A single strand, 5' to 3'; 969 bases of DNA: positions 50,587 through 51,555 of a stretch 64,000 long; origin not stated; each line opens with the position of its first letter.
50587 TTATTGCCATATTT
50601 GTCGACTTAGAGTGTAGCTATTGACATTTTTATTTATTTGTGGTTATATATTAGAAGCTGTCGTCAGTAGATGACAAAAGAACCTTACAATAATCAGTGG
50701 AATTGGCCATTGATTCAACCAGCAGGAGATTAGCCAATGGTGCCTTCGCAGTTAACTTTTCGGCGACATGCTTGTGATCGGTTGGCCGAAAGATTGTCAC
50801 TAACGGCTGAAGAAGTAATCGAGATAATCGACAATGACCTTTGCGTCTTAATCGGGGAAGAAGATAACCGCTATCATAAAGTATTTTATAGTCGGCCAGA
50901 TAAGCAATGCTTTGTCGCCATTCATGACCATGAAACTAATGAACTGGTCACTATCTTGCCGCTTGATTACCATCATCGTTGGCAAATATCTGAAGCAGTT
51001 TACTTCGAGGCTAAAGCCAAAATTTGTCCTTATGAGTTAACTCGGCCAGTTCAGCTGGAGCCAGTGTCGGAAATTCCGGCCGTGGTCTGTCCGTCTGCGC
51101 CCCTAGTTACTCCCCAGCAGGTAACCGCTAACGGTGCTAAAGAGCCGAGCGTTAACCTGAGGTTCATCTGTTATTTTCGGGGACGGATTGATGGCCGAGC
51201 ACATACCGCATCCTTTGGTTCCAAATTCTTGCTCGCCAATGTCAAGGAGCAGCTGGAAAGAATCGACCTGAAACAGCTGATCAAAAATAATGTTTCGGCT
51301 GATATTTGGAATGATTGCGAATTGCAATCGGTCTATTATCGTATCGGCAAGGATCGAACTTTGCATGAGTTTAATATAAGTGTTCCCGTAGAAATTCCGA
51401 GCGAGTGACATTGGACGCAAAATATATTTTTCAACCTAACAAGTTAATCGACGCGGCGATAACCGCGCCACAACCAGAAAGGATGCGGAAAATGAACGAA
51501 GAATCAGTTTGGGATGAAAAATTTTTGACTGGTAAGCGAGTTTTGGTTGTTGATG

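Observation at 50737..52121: GC-elevated two-gene island between murA and rplJ: DUF4258-like toxin-domain protein + pseudo-receiver protein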

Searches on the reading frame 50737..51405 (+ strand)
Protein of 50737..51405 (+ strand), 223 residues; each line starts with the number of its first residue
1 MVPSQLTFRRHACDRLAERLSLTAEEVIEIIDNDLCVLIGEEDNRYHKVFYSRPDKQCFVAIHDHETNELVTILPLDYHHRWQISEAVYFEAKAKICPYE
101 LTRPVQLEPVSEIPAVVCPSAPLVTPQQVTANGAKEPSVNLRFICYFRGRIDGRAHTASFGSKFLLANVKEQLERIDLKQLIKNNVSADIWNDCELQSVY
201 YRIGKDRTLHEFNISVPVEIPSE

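Call 3: search_protein_families(library=pfam, proteins=[window:50737-51405:+], max_evalue=10)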
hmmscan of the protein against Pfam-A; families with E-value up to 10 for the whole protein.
window:50737-51405:+ (223 aa): 0 families
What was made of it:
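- On Response regulator receiver domain (PF00072): Full-length ORF2 gives no hit (call 3).
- Pfam gives nothing for ORF1 itself (call 3).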

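Call 5: search_protein_families(library=phrogs, proteins=[window:50737-51405:+], max_evalue=1)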
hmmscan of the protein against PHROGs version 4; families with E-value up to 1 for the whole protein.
window:50737-51405:+ (223 aa): 0 families

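Call 6: search_protein_families(library=ncbifam, proteins=[window:50737-51405:+], max_evalue=1)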
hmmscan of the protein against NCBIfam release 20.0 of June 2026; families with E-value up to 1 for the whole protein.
window:50737-51405:+ (223 aa): 1 family
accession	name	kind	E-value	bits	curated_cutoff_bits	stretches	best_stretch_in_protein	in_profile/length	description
NF005484.0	PRK07090.1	equivalog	0.17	11.2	261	1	23-70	78-129/260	aldolase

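Call 7: search_protein_families(library=padloc, proteins=[window:50737-51405:+], max_evalue=1)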
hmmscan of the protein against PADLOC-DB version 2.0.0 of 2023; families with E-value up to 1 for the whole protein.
window:50737-51405:+ (223 aa): 0 families

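Call 9: find_homologous_proteins(query=window:50737-51405:+, max_evalue=0.001)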
Query window:50737-51405:+ (223 aa): 2 proteins with E <= 0.001 among 226 candidates.
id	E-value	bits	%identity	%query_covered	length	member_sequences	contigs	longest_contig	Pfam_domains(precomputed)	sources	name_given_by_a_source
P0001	6.8e-148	508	100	100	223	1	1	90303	-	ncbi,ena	-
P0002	4.5e-34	136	40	94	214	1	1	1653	-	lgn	-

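Call 11: find_encoding_contigs(protein=P0002, flank=5000)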
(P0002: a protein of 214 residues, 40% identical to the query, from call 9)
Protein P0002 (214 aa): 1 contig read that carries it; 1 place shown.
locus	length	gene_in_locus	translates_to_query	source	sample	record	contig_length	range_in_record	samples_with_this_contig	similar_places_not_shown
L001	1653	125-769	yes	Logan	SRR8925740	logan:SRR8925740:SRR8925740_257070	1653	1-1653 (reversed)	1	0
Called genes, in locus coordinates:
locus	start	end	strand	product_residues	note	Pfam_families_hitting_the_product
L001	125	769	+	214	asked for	-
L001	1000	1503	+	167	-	PF00466:Ribosomal_L10, PF27436:RL10_C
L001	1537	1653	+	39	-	?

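Call 12: find_encoding_contigs(protein=P0001, flank=10000)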
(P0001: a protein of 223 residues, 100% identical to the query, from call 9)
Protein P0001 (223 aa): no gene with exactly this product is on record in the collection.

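Call 20: find_related_loci(query=A1, collection=genome_contigs, flank=10000)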
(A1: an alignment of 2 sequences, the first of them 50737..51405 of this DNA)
Query A1 (223 aa) in genome_contigs; peptide patterns used: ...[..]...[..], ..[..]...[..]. (x = any residue, [..] = any of these).
522 stretches matched a pattern; 1 encode a relative of the query (tblastn E <= 1e-3); 1 distinct loci.
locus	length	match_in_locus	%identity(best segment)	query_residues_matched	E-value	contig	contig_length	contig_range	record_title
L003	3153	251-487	47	8-84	5e-21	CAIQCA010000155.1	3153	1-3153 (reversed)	uncultured bacterium isolate AM_bin-1725 genome assembly, contig: bin-1725:155/167, whole genome shotgun sequence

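Call 23: predict_structure(alignment_id=A1)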
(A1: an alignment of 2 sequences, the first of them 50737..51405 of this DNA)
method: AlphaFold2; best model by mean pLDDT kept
length: 223 residues; sequences in the alignment: 2
mean_pLDDT: 57.3   pTM: 0.44
mean pLDDT of the five models: 57.3, 54.1, 49.1, 47.4, 46.8
residues with pLDDT >= 90: 3; 70-90: 74; 50-70: 48; < 50: 98
segments of 3 or more residues with pLDDT < 50: 1-5, 78-82, 101-139, 148-157, 161-175, 203-223
pLDDT, mean of each block of 10 residues (from residue 1): 59 83 88 86 84 82 87 66 60 73 28 24 26 40 50 47 45 49 61 57 45 30 29
secondary structure, 60 per line:
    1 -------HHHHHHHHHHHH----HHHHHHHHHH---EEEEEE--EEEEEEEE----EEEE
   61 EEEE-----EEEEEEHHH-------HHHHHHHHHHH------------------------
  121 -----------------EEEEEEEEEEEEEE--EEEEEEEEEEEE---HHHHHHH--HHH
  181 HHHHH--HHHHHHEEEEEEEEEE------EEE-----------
elements in order: H8-19 H24-33 E37-42 E45-52 E57-64 E70-75 H86-96 E138-151 E154-165 H169-175 H178-185 H188-193 E194-203 E210-212

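Call 25: fold_search(model_id=the predicted structure, library=pdb)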
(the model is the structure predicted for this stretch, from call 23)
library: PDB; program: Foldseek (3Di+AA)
matches with E <= 10: 469; with E <= 0.001: 0
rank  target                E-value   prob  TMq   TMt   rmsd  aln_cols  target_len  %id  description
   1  3w1e                  1.6e-01  0.03  0.08  0.06  21.5       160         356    9  Structure of FlgT, a flagellar basal body component protein (released 2013-04-03)
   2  6bk9                  2.9e-01  0.16  0.15  0.13  10.5       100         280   15  Crystal Structure of Squid Arrestin (released 2018-09-19)
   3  5xv4_H                3.1e-01  0.08  0.11  0.12  14.5       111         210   10  Crystal structure of ATG101-ATG13HORMA (released 2018-07-04)
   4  5xv4_L                3.4e-01  0.08  0.11  0.12  15.8       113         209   10  Crystal structure of ATG101-ATG13HORMA (released 2018-07-04)
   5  5xv4_B                3.6e-01  0.06  0.09  0.09  17.2       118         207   13  Crystal structure of ATG101-ATG13HORMA (released 2018-07-04)
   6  6skf_BT               3.8e-01  0.16  0.14  0.30  12.8        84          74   12  Cryo-EM Structure of T. kodakarensis 70S ribosome (released 2020-07-29)
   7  5xv4_N                4.3e-01  0.08  0.11  0.12  14.6       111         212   10  Crystal structure of ATG101-ATG13HORMA (released 2018-07-04)
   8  5xv6_B                4.6e-01  0.06  0.11  0.11  15.3       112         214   12  Crystal structure of ATG101-ATG13HORMA (released 2018-07-04)
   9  4v6u_Bl               6.4e-01  0.14  0.14  0.28  11.7        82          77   11  Promiscuous behavior of proteins in archaeal ribosomes revealed by cryo-EM: implications for evolution of eukaryotic  (released 2014-07-09)
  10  8z75_A                6.8e-01  0.72  0.15  0.08   2.8        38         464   26  The structure of non-activated thiocyanate dehydrogenase from Pelomicrobium methylotrophicum (pmTcDH) (released 2024-05-08)
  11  5ja8_E                6.8e-01  0.20  0.20  0.33  12.8        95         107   10  Crystal structure of the HigB2 toxin in complex with Nb2 (released 2017-04-05)
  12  6tv2_A                7.6e-01  0.66  0.13  0.08   2.4        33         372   27  Heme d1 biosynthesis associated Protein NirF (released 2020-04-22)
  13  8z75_B                8.1e-01  0.69  0.15  0.08   2.8        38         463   26  The structure of non-activated thiocyanate dehydrogenase from Pelomicrobium methylotrophicum (pmTcDH) (released 2024-05-08)
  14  6wmb_A                8.1e-01  0.18  0.15  0.10   7.8        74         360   16  Crystal structure of a soluble variant of full-length human APOBEC3G (pH 8.0) (released 2020-12-23)
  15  5zap_e                8.1e-01  0.13  0.14  0.11   7.1        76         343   12  Atomic structure of the herpes simplex virus type 2 B-capsid (released 2018-04-18)
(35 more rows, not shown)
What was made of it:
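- Tried and rejected: Quality was poor (pLDDT 57) and Foldseek gave nothing (calls 23, 25).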

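Call 26: search_solved_structures(query=A1, max_evalue=10)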
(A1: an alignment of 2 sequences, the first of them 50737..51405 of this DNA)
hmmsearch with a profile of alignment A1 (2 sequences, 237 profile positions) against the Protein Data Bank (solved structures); distinct sequences matched with E-value up to 10: 1.
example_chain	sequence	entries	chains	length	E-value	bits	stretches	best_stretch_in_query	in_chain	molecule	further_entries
5y05_A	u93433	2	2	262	0.14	15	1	88-193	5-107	msmeg_4306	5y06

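Call 27: search_protein_representatives(alignment_id=A1)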
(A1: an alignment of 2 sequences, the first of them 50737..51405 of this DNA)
Query: 2 sequences, 237 profile positions. Proteins with E-value up to 0.001 (for the whole library): 632; up to 1e-10: 321; up to 1e-30: 3. The best 150 are listed.
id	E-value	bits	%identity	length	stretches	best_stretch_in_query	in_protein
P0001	1.3e-127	440.7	-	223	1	12-237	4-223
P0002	1.7e-120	417.4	-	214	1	1-229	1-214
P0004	5.3e-59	216.2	-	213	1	11-226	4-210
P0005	9.9e-29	117.1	-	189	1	15-109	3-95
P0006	1.0e-28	117.0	-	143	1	14-126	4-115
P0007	2.3e-26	109.4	-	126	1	9-109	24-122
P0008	7.9e-26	107.6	-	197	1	14-122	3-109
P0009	8.7e-26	107.5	-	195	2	14-118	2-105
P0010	2.1e-25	106.2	-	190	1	12-116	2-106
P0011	1.1e-24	103.8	-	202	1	14-111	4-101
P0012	1.5e-24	103.4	-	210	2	12-108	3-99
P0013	1.8e-24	103.1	-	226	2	13-116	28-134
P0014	2.8e-24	102.5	-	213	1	15-110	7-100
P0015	4.6e-24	101.8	-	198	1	14-113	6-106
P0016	1.9e-23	99.8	-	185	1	13-118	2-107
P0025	3.2e-22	95.8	-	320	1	13-221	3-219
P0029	5.3e-22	95.1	-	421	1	12-110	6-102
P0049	2.4e-20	89.6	-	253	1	16-120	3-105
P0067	8.1e-19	84.6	-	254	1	15-96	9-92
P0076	2.5e-18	83.0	-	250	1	16-113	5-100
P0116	3.4e-16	76.0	-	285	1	34-116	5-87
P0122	4.8e-16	75.5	-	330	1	13-114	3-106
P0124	7.3e-16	75.0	-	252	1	15-103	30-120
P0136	1.5e-15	74.0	-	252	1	16-113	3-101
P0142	2.6e-15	73.1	-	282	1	16-112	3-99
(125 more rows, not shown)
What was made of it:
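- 50737..51408 (+): ORF1, 223 aa, a two-domain member of a large unnamed family. Exhaustive HMM search: 632 clusters at E<=1e-3 and 321 at E<=1e-10 (call 27).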

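Call 30: search_protein_families(library=pfam, alignment_id=A2, max_evalue=0.01)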
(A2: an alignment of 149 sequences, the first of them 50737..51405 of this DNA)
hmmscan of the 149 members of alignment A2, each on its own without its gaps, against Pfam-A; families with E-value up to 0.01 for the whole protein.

A. member 1, window:50737-51405:+ (223 aa): 0 families

B. families by the number of members that match (of 149 scanned): 9 families
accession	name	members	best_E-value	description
PF14076.12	DUF4258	7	0.00071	Domain of unknown function (DUF4258)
PF23038.1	KOW6_SPT51-2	4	0.0012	Transcription elongation factor SPT5 homolog 1/2, KOW6 domain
PF23981.1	DUF7305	1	1.1e-16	Domain of unknown function (DUF7305)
PF20597.4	pAdhesive_15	1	5.2e-05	Putative Ice-binding-like adhesive domain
PF05222.21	AlaDh_PNT_N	1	0.001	Alanine dehydrogenase/PNT, N-terminal domain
PF02241.23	MCR_beta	1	0.0032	Methyl-coenzyme M reductase beta subunit, C-terminal domain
PF10888.13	DUF2742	1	0.0038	Protein of unknown function (DUF2742)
PF06572.17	DUF1131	1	0.0076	Protein of unknown function (DUF1131)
PF08728.15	CRT10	1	0.0096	CRT10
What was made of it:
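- On DUF4258 (PF14076): 7 of 149 members hit at E<0.01 (call 30).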

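Call 36: find_related_loci(query=A3, collection=metagenome_contigs, flank=6000)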
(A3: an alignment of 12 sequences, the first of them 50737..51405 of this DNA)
Query A3 (223 aa) in metagenome_contigs; peptide patterns used: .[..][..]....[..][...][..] (x = any residue, [..] = any of these).
35 stretches matched a pattern; 5 encode a relative of the query (tblastn E <= 1e-3); 5 distinct loci.
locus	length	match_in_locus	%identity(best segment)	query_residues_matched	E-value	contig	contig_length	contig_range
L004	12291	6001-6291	48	1-97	2e-24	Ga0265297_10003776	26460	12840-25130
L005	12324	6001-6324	42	7-112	2e-23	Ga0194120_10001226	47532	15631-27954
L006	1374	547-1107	29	5-205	5e-23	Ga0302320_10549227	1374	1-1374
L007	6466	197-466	46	5-93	9e-22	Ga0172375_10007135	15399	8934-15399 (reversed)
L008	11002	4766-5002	54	8-84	2e-21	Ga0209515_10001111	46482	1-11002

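Call 37: find_related_loci(query=A3, collection=viral_contigs, flank=6000)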
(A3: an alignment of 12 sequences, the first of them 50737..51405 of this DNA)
Query A3 (223 aa) in viral_contigs; peptide patterns used: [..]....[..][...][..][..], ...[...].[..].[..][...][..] (x = any residue, [..] = any of these).
45 stretches matched a pattern; 1 encode a relative of the query (tblastn E <= 1e-3); 1 distinct loci.
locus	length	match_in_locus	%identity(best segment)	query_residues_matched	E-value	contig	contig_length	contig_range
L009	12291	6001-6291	35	1-93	9e-15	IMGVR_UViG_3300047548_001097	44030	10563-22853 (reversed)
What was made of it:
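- One member lies on an IMG/VR contig (call 37).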

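Call 43: search_solved_structures(query=A2, max_evalue=10, show_alignments=2)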
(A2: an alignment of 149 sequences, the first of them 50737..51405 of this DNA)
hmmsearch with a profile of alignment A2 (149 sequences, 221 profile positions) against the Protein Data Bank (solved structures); distinct sequences matched with E-value up to 10: 1.
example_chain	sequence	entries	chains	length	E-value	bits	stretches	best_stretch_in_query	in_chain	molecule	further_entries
5myj_AH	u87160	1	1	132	1.2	12.3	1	141-211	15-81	30S ribosomal protein S8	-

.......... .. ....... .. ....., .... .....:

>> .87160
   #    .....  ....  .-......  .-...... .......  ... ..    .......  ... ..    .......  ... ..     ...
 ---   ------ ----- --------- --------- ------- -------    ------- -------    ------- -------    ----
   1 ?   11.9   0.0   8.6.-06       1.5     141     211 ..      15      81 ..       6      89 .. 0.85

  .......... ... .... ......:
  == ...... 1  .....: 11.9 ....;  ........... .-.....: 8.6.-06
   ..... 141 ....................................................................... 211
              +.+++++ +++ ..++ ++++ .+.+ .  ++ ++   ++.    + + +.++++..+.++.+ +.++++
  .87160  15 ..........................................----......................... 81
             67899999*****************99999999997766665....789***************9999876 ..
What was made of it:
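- Tried and rejected: No relative was found (calls 26, 43).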

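Call 50: find_encoding_contigs(protein=P0004, flank=8000)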
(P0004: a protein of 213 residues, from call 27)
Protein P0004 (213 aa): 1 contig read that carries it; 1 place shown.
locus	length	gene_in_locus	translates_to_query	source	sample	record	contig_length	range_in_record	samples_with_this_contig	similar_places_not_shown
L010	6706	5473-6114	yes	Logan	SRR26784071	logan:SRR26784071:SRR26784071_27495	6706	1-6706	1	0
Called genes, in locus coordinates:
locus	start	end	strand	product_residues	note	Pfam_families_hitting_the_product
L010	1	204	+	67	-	?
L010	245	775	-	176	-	PF00383:dCMP_cyt_deam_1, PF14437:MafB19-deam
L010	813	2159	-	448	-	PF08308:PEGA, PF26550:Tricorn_2nd (faint)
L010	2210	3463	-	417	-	PF00275:EPSP_synthase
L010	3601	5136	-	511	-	PF16403:Bact_surface_Ig-like (faint)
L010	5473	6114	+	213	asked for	-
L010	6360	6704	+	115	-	?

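Call 51: predict_structure(alignment_id=A2)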
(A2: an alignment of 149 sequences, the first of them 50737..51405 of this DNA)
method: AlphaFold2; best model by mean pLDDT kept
length: 223 residues; sequences in the alignment: 149
mean_pLDDT: 85.4   pTM: 0.54
mean pLDDT of the five models: 85.4, 84.9, 84.7, 84.6, 84.5
residues with pLDDT >= 90: 133; 70-90: 55; 50-70: 24; < 50: 11
segments of 3 or more residues with pLDDT < 50: 217-223
pLDDT, mean of each block of 10 residues (from residue 1): 84 94 97 97 97 97 97 90 90 94 75 57 57 84 92 90 90 91 94 92 80 54 40
secondary structure, 60 per line:
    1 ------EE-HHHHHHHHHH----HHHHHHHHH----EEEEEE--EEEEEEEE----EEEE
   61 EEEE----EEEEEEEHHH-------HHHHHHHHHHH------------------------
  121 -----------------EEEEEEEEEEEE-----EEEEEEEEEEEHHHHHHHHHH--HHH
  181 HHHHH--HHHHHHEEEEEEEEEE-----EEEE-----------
elements in order: H10-19 H24-32 E37-42 E45-52 E57-64 E69-75 H86-96 E138-149 E155-165 H166-175 H178-185 H188-193 E194-203 E209-212
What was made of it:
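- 50737..51408 (+): The AF2 model has pLDDT 85 (call 51).
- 51037..51147 (+): ORF1 linker (residues 101-137), Pro-rich and predicted disordered. pLDDT about 57 (call 51).
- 51148..51372 (+): ORF1 C-domain (residues 138-212), beta2-alpha3-beta2, family-specific and fast-evolving. pLDDT about 90 (call 51).
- On DUF4258 (PF14076): AF2 topology is beta-alpha-alpha-beta4-alpha with pLDDT above 90 (call 51).
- AF2 pLDDT 85 with a beta-alpha-alpha-beta4-alpha N-domain (call 51).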
